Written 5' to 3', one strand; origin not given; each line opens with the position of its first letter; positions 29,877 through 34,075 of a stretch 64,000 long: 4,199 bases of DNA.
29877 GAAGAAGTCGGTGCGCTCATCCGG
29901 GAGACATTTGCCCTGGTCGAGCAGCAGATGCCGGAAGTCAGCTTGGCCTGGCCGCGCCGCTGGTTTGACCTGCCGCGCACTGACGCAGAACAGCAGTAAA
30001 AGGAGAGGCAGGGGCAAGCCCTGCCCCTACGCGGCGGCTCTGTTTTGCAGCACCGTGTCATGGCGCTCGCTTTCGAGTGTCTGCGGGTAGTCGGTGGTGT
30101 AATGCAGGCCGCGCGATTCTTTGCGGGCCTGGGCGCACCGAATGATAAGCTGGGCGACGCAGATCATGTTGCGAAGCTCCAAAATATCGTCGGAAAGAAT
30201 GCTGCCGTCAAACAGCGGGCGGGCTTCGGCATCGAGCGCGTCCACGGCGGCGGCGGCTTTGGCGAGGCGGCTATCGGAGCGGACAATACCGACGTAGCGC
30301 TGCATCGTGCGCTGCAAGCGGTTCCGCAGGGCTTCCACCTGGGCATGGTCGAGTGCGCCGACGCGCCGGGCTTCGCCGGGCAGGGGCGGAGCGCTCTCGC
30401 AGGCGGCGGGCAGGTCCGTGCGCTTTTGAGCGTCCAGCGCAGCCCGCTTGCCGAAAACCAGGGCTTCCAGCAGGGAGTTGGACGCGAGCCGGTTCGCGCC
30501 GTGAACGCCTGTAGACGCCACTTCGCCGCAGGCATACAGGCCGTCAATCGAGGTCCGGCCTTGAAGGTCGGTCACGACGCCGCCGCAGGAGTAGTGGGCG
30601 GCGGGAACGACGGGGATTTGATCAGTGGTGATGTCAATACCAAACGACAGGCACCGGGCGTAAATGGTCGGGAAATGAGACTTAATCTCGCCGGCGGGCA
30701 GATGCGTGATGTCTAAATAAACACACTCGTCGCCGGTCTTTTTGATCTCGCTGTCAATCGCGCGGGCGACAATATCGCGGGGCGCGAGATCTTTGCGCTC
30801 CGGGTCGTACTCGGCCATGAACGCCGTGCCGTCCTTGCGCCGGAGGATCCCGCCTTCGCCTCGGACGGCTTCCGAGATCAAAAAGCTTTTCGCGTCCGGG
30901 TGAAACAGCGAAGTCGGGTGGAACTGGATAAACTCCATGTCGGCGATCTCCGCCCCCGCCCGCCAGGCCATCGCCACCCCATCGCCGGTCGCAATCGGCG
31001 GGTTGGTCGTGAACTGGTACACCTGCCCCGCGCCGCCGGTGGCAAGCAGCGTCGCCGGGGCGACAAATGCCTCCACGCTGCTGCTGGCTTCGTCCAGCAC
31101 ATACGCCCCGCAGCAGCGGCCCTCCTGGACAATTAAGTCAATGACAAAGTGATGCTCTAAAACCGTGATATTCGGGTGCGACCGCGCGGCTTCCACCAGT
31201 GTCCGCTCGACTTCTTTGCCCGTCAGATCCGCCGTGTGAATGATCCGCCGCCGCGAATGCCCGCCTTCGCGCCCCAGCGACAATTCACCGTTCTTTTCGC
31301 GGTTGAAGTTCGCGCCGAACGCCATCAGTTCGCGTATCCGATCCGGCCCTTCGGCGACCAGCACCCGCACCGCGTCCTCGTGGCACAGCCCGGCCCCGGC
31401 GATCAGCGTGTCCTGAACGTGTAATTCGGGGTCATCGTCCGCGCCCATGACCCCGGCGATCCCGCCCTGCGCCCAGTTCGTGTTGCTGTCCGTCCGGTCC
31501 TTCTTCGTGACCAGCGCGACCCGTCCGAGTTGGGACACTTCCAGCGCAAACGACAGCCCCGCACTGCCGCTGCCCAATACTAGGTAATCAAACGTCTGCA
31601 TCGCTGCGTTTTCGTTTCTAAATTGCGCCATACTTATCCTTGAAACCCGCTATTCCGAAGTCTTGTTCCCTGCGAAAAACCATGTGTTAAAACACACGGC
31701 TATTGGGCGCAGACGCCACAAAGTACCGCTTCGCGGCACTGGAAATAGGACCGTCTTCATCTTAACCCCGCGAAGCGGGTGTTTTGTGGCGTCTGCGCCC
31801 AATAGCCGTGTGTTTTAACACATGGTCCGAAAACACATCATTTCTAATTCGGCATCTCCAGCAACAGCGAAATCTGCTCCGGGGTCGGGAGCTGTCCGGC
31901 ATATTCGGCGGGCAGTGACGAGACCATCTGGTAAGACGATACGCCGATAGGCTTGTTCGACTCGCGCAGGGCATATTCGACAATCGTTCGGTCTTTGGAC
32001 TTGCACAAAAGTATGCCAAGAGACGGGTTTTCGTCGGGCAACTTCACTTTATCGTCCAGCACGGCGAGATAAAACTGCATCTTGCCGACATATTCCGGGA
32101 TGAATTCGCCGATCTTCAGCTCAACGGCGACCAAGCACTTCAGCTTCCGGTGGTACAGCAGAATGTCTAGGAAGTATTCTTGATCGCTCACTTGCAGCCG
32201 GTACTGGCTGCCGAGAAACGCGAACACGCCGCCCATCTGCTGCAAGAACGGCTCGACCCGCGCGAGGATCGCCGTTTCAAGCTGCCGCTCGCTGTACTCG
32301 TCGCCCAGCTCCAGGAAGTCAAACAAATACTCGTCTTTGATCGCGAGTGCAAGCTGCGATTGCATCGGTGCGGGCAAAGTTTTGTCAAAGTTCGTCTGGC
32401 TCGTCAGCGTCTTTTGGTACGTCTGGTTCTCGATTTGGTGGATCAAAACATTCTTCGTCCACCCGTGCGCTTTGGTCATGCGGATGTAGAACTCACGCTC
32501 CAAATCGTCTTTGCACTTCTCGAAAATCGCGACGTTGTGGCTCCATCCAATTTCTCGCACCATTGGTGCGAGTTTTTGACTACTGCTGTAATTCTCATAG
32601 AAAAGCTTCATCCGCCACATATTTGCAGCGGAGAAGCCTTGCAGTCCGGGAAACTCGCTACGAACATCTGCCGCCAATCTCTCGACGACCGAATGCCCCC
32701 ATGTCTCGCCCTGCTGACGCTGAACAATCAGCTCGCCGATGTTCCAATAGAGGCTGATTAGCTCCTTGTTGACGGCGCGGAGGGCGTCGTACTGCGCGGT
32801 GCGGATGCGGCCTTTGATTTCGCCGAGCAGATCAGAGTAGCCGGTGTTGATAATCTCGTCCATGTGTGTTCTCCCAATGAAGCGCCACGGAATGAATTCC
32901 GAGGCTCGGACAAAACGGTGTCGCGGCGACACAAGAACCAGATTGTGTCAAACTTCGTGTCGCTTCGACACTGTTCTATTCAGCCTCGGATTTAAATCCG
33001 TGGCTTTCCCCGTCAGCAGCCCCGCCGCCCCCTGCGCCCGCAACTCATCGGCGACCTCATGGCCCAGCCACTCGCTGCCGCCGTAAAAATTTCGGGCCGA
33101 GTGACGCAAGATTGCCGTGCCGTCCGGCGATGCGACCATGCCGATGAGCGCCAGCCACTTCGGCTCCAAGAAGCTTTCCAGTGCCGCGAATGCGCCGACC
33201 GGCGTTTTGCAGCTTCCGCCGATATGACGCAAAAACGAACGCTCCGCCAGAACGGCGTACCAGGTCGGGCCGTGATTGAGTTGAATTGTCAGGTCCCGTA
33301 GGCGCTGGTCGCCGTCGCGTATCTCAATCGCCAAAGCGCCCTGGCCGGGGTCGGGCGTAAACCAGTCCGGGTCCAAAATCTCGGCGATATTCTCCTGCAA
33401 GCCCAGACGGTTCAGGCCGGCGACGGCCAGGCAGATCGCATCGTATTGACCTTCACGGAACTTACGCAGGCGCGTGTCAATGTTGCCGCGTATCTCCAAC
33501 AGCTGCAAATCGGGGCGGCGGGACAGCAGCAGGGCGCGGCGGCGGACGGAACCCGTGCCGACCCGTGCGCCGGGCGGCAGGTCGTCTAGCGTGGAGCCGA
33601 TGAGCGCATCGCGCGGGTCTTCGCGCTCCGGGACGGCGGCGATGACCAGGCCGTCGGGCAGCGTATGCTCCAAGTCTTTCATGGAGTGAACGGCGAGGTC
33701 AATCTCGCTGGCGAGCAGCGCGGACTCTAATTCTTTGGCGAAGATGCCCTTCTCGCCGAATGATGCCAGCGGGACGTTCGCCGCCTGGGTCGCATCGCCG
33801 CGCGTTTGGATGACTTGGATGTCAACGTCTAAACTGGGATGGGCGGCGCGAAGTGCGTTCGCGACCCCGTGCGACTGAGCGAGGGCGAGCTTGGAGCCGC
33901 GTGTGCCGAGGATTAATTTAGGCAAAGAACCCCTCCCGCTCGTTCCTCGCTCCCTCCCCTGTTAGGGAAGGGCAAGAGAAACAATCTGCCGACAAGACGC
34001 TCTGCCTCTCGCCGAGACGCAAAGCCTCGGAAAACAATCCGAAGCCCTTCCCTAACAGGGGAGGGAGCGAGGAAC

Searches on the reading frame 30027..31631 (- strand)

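Call 21: search_protein_families(library=pfam, proteins=[window:30027-31631:-], max_evalue=0.001)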
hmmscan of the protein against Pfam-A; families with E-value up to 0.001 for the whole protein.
window:30027-31631:- (534 aa): 4 families
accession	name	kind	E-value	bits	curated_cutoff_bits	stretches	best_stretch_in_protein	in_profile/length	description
PF00890.30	FAD_binding_2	-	1.1e-107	361.2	20.4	1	15-387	1-414/414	FAD binding domain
PF02910.25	Succ_DH_flav_C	-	3.6e-16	59.7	20.8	1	436-526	1-92/130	Fumarate reductase flavoprotein C-term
PF07992.20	Pyr_redox_2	-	9.9e-08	32.2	26.1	0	348-377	253-278/291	Pyridine nucleotide-disulphide oxidoreductase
PF01266.30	DAO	-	4.1e-06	27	27.9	1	15-149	1-122/353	FAD dependent oxidoreductase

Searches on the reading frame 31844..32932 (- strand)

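Call 21: search_protein_families(library=pfam, proteins=[window:31844-32932:-], max_evalue=0.001)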
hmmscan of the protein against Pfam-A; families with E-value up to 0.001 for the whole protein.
window:31844-32932:- (362 aa): 2 families
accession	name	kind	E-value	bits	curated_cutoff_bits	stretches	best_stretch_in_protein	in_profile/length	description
PF06250.17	YhcG_C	-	2.4e-59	200.1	32.5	1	197-349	3-157/157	YhcG PDDEXK nuclease domain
PF17761.7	DUF1016_N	-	1.4e-44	152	32.8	1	38-174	1-137/137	DUF1016 N-terminal domain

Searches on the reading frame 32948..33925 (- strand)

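Call 21: search_protein_families(library=pfam, proteins=[window:32948-33925:-], max_evalue=0.001)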
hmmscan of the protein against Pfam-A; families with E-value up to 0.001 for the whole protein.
window:32948-33925:- (325 aa): 2 families
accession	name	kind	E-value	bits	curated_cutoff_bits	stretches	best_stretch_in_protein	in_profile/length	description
PF01379.25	Porphobil_deam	-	3.4e-77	259.1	22.1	1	5-210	2-206/207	Porphobilinogen deaminase, dipyromethane cofactor binding domain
PF03900.20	Porphobil_deamC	-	8.1e-14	52.2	26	1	222-296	1-73/74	Porphobilinogen deaminase, C-terminal domain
